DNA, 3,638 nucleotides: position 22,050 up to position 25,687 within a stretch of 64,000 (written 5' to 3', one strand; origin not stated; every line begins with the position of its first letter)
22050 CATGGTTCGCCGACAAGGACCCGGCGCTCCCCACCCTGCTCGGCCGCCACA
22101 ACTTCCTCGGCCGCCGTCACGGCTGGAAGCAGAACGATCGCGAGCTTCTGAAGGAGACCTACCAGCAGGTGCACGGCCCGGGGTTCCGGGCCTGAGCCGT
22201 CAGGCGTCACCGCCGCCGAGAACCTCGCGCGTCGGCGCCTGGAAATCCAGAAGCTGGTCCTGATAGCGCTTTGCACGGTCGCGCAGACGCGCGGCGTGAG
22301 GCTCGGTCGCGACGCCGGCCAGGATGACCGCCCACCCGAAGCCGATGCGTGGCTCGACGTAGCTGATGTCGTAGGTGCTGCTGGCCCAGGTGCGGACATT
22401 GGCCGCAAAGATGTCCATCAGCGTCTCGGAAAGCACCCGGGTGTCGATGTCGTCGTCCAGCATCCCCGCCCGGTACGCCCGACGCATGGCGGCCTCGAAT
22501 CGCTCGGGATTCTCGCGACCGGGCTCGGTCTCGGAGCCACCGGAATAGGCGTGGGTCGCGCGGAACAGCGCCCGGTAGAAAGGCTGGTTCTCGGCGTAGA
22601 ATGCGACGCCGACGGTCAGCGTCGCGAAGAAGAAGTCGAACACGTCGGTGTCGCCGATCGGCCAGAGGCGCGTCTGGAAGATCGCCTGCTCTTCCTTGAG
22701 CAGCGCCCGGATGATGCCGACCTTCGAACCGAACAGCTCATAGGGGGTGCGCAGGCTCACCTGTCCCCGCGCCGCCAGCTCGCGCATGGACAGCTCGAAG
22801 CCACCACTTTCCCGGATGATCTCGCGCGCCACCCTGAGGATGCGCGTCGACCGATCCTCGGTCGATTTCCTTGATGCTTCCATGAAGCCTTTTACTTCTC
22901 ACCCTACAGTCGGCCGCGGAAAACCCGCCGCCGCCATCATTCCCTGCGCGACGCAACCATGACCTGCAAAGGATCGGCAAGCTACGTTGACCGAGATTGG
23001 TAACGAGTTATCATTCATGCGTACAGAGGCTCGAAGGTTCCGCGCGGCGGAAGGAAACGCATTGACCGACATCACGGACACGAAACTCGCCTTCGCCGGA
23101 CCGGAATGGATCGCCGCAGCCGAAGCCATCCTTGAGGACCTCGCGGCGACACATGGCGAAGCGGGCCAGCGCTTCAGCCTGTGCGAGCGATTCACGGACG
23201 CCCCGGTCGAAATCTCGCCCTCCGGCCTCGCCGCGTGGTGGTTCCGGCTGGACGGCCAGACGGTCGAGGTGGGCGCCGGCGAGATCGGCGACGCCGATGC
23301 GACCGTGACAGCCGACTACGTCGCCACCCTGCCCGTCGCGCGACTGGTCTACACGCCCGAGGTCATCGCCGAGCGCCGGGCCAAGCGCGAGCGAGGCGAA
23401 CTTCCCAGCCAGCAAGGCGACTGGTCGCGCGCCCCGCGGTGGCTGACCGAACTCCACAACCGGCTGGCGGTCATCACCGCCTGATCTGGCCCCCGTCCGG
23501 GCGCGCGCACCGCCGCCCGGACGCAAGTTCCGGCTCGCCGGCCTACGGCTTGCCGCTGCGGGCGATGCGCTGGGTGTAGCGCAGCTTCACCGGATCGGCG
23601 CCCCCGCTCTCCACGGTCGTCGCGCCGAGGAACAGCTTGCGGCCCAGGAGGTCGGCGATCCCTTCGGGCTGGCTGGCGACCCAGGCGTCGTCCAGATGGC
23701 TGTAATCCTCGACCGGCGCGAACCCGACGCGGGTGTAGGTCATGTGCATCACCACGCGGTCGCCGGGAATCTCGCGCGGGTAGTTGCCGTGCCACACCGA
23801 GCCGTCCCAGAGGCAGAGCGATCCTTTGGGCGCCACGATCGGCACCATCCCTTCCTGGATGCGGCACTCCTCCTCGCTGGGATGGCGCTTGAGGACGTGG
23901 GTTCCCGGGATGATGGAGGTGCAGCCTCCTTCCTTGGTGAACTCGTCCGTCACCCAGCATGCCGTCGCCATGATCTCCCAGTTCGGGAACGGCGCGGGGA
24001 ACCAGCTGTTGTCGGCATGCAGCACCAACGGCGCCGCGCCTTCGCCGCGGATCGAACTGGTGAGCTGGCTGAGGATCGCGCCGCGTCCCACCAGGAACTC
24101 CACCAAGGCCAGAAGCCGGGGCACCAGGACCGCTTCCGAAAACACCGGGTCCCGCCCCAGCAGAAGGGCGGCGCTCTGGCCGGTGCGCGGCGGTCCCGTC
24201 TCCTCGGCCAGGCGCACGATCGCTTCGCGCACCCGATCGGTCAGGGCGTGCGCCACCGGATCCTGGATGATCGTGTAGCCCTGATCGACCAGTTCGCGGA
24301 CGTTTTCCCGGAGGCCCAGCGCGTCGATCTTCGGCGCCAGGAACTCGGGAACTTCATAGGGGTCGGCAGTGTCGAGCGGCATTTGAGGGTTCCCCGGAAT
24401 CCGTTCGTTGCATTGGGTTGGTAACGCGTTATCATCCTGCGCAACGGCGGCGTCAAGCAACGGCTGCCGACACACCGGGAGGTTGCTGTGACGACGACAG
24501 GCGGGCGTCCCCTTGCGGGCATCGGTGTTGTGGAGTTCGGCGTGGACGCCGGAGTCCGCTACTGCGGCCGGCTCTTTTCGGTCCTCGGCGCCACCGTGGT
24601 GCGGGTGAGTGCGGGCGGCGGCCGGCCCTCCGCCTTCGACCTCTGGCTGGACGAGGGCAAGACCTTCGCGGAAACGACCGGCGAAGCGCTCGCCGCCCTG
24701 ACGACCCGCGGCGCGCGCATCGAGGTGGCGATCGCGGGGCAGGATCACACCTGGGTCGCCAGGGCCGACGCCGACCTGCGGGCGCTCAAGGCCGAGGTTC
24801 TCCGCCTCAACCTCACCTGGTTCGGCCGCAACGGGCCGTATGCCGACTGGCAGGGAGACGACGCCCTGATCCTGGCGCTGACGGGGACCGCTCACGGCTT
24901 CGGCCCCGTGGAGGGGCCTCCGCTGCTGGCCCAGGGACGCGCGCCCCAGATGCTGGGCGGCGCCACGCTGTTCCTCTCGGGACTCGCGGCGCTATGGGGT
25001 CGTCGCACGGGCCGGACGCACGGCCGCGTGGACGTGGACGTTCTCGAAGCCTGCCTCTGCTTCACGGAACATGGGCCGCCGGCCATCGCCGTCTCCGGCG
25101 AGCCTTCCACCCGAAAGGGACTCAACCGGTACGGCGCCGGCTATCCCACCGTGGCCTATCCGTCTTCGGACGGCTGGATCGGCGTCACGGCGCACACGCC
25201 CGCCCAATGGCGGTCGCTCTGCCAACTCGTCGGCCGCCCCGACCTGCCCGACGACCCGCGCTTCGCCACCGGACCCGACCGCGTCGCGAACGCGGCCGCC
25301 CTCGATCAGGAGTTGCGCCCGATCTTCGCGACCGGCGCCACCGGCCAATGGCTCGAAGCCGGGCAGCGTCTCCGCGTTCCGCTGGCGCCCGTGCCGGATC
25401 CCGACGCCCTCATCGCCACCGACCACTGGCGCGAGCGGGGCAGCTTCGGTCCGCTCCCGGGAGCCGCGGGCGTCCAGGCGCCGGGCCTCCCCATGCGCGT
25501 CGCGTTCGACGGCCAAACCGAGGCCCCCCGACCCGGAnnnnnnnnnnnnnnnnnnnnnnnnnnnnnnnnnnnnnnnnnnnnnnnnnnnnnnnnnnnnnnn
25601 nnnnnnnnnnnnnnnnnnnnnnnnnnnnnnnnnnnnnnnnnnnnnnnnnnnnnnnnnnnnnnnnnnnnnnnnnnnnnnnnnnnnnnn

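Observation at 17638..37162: Candidate new catabolic system: a TetR-centred, operator-linked island resembling peroxisomal branched-chain (phytanoyl-CoA-type) acyl-CoA oxidation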

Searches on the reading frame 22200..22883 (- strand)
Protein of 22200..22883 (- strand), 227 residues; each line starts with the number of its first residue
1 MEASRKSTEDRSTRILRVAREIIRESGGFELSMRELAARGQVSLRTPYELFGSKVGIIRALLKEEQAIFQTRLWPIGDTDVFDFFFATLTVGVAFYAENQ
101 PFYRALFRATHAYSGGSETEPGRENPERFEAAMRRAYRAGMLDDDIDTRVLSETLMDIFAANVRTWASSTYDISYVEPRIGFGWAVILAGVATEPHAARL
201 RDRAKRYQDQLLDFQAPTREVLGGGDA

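Call 6: search_protein_families(library=pfam, proteins=[window:22200-22883:-], max_evalue=0.001)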
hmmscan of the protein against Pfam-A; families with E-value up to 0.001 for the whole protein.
window:22200-22883:- (227 aa): 1 family
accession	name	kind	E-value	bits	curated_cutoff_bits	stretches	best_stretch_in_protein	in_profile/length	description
PF00440.29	TetR_N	-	0.0002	21.5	24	1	15-61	1-47/47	Bacterial regulatory proteins, tetR family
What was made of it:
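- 22200..22883 (-): TetR-family repressor (227 aa). TetR_N has E 2e-4 (21.5 bits, just under the gathering score of 24) (call 6).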

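Call 8: search_protein_families(library=ncbifam, proteins=[window:22200-22883:-], max_evalue=0.01)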
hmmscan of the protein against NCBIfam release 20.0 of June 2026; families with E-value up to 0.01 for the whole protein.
window:22200-22883:- (227 aa): 3 families
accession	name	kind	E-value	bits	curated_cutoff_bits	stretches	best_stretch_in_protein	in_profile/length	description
NF033703.1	transcr_KstR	equivalog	0.00034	20.3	280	1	7-72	4-69/185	cholesterol catabolism transcriptional regulator KstR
NF053516.1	TranRepPrsAVib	equivalog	0.00054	19.8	300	1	9-69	5-65/208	TetR family transcriptional repressor PsrA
NF053731.1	TransRegFasRMycb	equivalog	0.0091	15.8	330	0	4-65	5-66/199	HTH-type transcriptional activator FasR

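Call 99: search_solved_structures(query=window:22200-22883:-, max_evalue=0.01)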
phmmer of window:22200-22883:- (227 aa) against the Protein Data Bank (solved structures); distinct sequences matched with E-value up to 0.01: 11.
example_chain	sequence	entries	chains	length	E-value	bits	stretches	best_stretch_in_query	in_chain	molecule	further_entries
2hyt_A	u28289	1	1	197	3.3e-07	33.8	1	5-157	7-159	TetR-family transcriptional regulator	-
3mvp_A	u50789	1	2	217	1.1e-05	28.8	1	6-85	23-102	TetR/AcrR transcriptional regulator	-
6ayi_A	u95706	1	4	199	1.5e-05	28.4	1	8-158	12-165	HTH-type transcriptional regulator UidR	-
3lwj_A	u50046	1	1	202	0.0003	24.1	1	6-105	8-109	Putative TetR-family transcriptional regulator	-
6ayh_A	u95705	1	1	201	0.00046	23.5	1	8-92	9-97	TetR family transcriptional regulator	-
3dew_A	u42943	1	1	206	0.0015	21.8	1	9-69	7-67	Transcriptional regulator, TetR family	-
5aqc_A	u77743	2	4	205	0.0017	21.6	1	6-183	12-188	HTH-TYPE TRANSCRIPTIONAL REPRESSOR KSTR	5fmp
5cw8_A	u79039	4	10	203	0.0024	21.2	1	6-181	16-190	HTH-type transcriptional repressor KstR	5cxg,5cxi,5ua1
3mnl_A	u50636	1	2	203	0.0024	21.2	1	6-181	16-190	TRANSCRIPTIONAL REGULATORY PROTEIN (PROBABLY TETR-FAMILY)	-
5ua2_A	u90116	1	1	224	0.0033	20.7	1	6-181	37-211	HTH-type transcriptional repressor KstR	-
3dcf_A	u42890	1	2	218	0.0086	19.4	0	7-155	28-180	transcriptional regulator of the TetR/AcrR family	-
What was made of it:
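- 22200..22883 (-): PDB hits are all TetR regulators (call 99).
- Tried and rejected: The TetR matches only remote TetRs, with UidR and KstR at 21-28 bits (call 99).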

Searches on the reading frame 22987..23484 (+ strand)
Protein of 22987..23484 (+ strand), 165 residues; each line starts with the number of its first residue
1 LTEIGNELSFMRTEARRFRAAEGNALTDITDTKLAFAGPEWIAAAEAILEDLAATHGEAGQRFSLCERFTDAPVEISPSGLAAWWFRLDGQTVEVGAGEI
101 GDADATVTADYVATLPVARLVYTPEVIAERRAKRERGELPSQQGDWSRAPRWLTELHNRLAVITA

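Call 6: search_protein_families(library=pfam, proteins=[window:22987-23484:+], max_evalue=0.001)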
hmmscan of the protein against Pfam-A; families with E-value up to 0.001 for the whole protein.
window:22987-23484:+ (165 aa): 0 families

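Call 8: search_protein_families(library=ncbifam, proteins=[window:22987-23484:+], max_evalue=0.01)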
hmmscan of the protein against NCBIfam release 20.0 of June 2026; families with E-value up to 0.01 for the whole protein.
window:22987-23484:+ (165 aa): 0 families

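Call 24: search_protein_families(library=pfam, proteins=[window:23059-23484:+], max_evalue=1)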
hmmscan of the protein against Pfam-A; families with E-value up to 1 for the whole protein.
window:23059-23484:+ (141 aa): 1 family
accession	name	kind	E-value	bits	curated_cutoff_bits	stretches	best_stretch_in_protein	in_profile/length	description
PF02036.22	SCP2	-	0.044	14.6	21.3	1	50-93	26-68/101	SCP-2 sterol transfer family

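Call 44: find_homologous_proteins(query=window:23062-23484:+, max_evalue=0.001)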
Query window:23062-23484:+ (140 aa): 81 proteins with E <= 0.001 among 136 candidates.
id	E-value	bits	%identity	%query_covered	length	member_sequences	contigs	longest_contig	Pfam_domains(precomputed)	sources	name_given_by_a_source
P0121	1.2e-80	286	95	100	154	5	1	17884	-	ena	-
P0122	1.0e-70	254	82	100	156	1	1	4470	-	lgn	-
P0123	9.5e-70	251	81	100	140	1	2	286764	-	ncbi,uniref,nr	ncbi:hypothetical protein [Phenylobacterium sp.]|uniref:hypothetical protein n=1 Tax=Phenylobacteriu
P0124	6.0e-62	226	72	100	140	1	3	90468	-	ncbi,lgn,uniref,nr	ncbi:MAG: hypothetical protein EPO51_07475 [Phenylobacterium sp.]|uniref:hypothetical protein n=1 Ta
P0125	2.6e-59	217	71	100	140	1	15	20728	-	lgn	-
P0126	9.9e-56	206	69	100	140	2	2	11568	-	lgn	-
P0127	1.4e-55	205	67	100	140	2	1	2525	-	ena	-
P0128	7.0e-53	196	68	95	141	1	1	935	-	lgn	-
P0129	1.5e-50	189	63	95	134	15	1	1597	-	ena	-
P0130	4.5e-50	187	64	100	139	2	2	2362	-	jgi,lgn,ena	jgi:hypothetical protein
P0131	2.6e-49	185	63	98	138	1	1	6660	-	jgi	jgi:hypothetical protein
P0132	3.3e-49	185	64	96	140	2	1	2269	-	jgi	jgi:hypothetical protein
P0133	3.6e-49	184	63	95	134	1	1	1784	-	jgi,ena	-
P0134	3.7e-48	181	61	98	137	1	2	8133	-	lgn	-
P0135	5.5e-48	181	59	100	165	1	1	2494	-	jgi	jgi:hypothetical protein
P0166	8.0e-39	151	54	95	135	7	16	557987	-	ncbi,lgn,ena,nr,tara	ncbi:MAG: hypothetical protein CMQ49_10085 [Gammaproteobacteria bacterium]|nr:hypothetical protein [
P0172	1.4e-36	144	57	91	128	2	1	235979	-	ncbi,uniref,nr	ncbi:hypothetical protein NSU_3405 [Novosphingobium pentaromativorans US6-1]|uniref:Uncharacterized 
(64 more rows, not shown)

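Call 47: find_encoding_contigs(protein=P0166, flank=10000, max_places=1)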
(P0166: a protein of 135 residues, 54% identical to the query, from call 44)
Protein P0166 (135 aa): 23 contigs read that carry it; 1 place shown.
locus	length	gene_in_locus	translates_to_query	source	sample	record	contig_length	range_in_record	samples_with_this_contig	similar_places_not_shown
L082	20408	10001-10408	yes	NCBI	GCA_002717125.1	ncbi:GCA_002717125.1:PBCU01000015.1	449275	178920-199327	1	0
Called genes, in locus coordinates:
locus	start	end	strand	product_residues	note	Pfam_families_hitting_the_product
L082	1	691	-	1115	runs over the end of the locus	PF00873:ACR_tran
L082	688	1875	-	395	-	PF25917:BSH_RND (weak), PF25973:BSH_CzcB (weak), PF25876:HH_MFP_RND (weak)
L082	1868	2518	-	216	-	-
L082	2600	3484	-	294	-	-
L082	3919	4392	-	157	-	-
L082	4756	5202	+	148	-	-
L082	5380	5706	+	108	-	-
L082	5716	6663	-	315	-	-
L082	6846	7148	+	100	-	PF07876:Dabb (faint)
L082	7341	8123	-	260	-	-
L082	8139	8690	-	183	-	PF13669:Glyoxalase_4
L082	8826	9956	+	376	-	-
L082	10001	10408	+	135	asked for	-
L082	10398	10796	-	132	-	PF14333:DUF4389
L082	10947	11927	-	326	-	PF01370:Epimerase, PF16363:GDP_Man_Dehyd (weak)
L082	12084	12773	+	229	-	PF02798:GST_N, PF13417:GST_N_3, PF13409:GST_N_2, PF13410:GST_C_2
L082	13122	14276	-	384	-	PF00296:Bac_luciferase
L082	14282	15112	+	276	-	PF00378:ECH_1, PF16113:ECH_2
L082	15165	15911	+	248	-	PF03328:HpcH_HpaI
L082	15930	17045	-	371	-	PF04199:Cyclase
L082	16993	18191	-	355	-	PF02668:TauD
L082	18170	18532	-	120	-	PF03992:ABM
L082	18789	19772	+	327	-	PF14226:DIOX_N, PF03171:2OG-FeII_Oxy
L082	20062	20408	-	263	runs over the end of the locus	PF03328:HpcH_HpaI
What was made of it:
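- The SCP2-fold family also occurs in an unrelated context in a marine gammaproteobacterium (call 47).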

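Call 48: find_encoding_contigs(protein=P0172, flank=10000, max_places=1)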
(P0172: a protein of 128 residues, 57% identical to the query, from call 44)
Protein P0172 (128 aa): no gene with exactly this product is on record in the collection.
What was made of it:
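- Tried and rejected: One look-up (P0172, Novosphingobium) found no contig (call 48).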

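Call 50: predict_structure(alignment_id=A2)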
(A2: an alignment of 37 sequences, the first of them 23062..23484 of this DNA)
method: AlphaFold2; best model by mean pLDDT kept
length: 140 residues; sequences in the alignment: 37
mean_pLDDT: 92.7   pTM: 0.85
mean pLDDT of the five models: 92.7, 92.6, 92.0, 90.9, 88.4
residues with pLDDT >= 90: 121; 70-90: 13; 50-70: 3; < 50: 3
segments of 3 or more residues with pLDDT < 50: 1-3
pLDDT, mean of each block of 10 residues (from residue 1): 67 97 98 96 97 97 97 97 95 94 89 84 94 97
secondary structure, 60 per line:
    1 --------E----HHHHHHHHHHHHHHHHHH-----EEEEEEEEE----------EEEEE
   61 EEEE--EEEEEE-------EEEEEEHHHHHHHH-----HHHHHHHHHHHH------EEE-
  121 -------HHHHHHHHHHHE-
elements in order: H14-31 E37-45 E56-64 E67-72 E80-85 H86-93 H99-110 E117-119 H128-138
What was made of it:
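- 23062..23484 (+): U140: 140-aa SCP2-fold protein with no Pfam family at the gathering score. The AlphaFold2 model has pLDDT 92.7 (call 50).
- On SCP2 sterol/lipid carrier: The model has pLDDT 92.7 (call 50).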

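Call 52: fold_search(model_id=the predicted structure, library=pdb)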
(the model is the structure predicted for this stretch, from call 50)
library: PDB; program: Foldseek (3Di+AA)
matches with E <= 10: 326; with E <= 0.001: 10
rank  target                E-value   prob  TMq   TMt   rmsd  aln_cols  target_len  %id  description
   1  6h6n_B                7.3e-05  1.00  0.44  0.50   5.4       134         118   20  UbiJ-SCP2 Ubiquinone synthesis protein (released 2019-02-13)
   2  6h6n_A                7.3e-05  1.00  0.48  0.52   7.2       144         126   19  UbiJ-SCP2 Ubiquinone synthesis protein (released 2019-02-13)
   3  6h6o_A                8.9e-05  1.00  0.48  0.54   5.6       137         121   20  UbiJ-SCP2 Ubiquinone synthesis protein (released 2019-02-13)
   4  6h6p_C                8.9e-05  1.00  0.42  0.49   6.0       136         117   20  UbiJ-SCP2 Ubiquinone synthesis protein (released 2019-02-13)
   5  6h6p_D                1.7e-04  1.00  0.43  0.49   5.7       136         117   20  UbiJ-SCP2 Ubiquinone synthesis protein (released 2019-02-13)
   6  6h6o_B                2.1e-04  1.00  0.45  0.52   5.3       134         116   20  UbiJ-SCP2 Ubiquinone synthesis protein (released 2019-02-13)
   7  6h6p_A                2.4e-04  1.00  0.44  0.52   5.2       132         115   20  UbiJ-SCP2 Ubiquinone synthesis protein (released 2019-02-13)
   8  6h6p_B                3.7e-04  1.00  0.42  0.49   5.9       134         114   21  UbiJ-SCP2 Ubiquinone synthesis protein (released 2019-02-13)
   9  2c0l_B                5.9e-04  1.00  0.47  0.53   5.1       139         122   18  TPR DOMAIN OF HUMAN PEX5P IN COMPLEX WITH HUMAN MSCP2 (released 2006-11-15)
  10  1c44                  8.1e-04  1.00  0.50  0.55   5.1       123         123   19  STEROL CARRIER PROTEIN 2 (SCP2) FROM RABBIT (released 2000-08-07)
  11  2nbm_MODEL_1_A        1.7e-03  1.00  0.44  0.52   4.5       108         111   18  Solution NMR structure of ligand free sterol carrier protein 2 like 2 from Aedes aegypti (released 2017-03-08)
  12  3bn8_B                6.5e-03  0.99  0.46  0.56   7.2       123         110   15  Crystal structure of a putative sterol carrier protein type 2 (af1534) from archaeoglobus fulgidus dsm 4304 at 2.11 A  (released 2007-12-25)
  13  3bdq_A                8.4e-03  0.99  0.45  0.54   4.8       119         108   17  Room Tempreture Crystal Structure of Sterol Carrier Protein-2 Like-2 (released 2008-01-01)
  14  4pdx_A                1.2e-02  0.96  0.39  0.11   7.0       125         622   12  Crystal structure of Escherchia coli uncharacterized protein YjcS (released 2015-04-29)
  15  8ia9_B                1.6e-02  0.80  0.36  0.17   8.3       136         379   11  SpnK Methyltransferase from the Spinosyn Biosynthetic Pathway in Complex with Mg (released 2023-09-27)
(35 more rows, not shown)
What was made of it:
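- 23062..23484 (+): The 13 best Foldseek PDB hits are all SCP2 proteins (UbiJ-SCP2, human and rabbit SCP2; E 7e-5 to 8e-3, TM 0.42-0.56) (call 52).
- On SCP2 sterol/lipid carrier: Foldseek ranks 1-13 are all SCP2 proteins, with probability 0.99-1.0 and TM 0.42-0.56 (call 52).
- The small protein has an SCP2 fold (calls 50, 52). The small protein has an SCP2 fold (call 52).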

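Call 95: search_protein_representatives(alignment_id=A2)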
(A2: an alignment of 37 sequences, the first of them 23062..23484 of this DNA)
Query: 37 sequences, 138 profile positions. Proteins with E-value up to 0.001 (for the whole library): 558; up to 1e-10: 297; up to 1e-30: 22. The best 150 are listed.
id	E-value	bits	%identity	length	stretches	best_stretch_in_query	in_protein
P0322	2.7e-54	199.1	-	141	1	3-137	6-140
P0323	3.6e-49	182.4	-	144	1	4-138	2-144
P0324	1.6e-48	180.4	-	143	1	2-138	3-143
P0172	1.4e-47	177.3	-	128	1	11-138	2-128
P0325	2.7e-45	169.9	-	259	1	5-137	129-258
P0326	9.7e-43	161.6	-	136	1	2-138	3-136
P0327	4.3e-42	159.5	-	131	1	4-138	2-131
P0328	6.5e-41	155.7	-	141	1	2-137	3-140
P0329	6.0e-40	152.6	-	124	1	4-138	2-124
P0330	8.4e-40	152.1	-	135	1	3-138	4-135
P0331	3.3e-38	146.9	-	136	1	7-138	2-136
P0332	6.9e-38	145.9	-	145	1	4-138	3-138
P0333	1.5e-36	141.6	-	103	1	1-102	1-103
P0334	3.7e-36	140.3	-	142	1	1-138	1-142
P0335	1.0e-34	135.6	-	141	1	3-138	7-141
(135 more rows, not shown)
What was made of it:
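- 23062..23484 (+): There are 558 family representatives among 1.84 billion proteins (call 95).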

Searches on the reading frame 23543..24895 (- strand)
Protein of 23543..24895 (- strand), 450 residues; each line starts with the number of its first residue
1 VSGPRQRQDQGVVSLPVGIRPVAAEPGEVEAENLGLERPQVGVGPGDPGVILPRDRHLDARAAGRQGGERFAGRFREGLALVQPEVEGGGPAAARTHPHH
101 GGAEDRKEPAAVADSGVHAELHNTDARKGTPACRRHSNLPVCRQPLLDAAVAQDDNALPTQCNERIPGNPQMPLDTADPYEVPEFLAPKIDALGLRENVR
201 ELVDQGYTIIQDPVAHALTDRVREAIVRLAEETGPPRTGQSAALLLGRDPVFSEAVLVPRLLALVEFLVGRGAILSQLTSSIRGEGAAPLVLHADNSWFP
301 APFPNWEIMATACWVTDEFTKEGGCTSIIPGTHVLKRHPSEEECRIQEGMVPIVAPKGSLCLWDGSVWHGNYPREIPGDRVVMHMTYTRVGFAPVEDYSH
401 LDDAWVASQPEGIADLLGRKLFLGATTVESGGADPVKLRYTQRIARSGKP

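Call 6: search_protein_families(library=pfam, proteins=[window:23543-24895:-], max_evalue=0.001)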
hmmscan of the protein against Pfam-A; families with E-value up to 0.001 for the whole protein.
window:23543-24895:- (450 aa): 1 family
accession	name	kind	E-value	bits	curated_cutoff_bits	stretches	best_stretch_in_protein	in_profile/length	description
PF05721.19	PhyH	-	2.1e-12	48.2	22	1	248-370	57-201/213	Phytanoyl-CoA dioxygenase (PhyH)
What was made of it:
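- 23543..24382 (-): PhyH2: second PhyH-family dioxygenase (279 aa, 60% identical to PhyH1). Pfam scores 48.2 bits (call 6).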

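Call 8: search_protein_families(library=ncbifam, proteins=[window:23543-24895:-], max_evalue=0.01)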
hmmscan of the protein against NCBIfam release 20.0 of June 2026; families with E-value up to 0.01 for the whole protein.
window:23543-24895:- (450 aa): 0 families

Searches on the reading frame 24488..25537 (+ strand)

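Call 24: search_protein_families(library=pfam, proteins=[window:24488-25537:+], max_evalue=1)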
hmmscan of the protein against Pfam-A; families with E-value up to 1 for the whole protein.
window:24488-25537:+ (350 aa): 1 family
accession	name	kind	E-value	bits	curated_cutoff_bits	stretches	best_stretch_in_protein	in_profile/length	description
PF02515.22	CoA_transf_3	-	1.6e-42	146.4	23.3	1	94-347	104-358/366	CoA-transferase family III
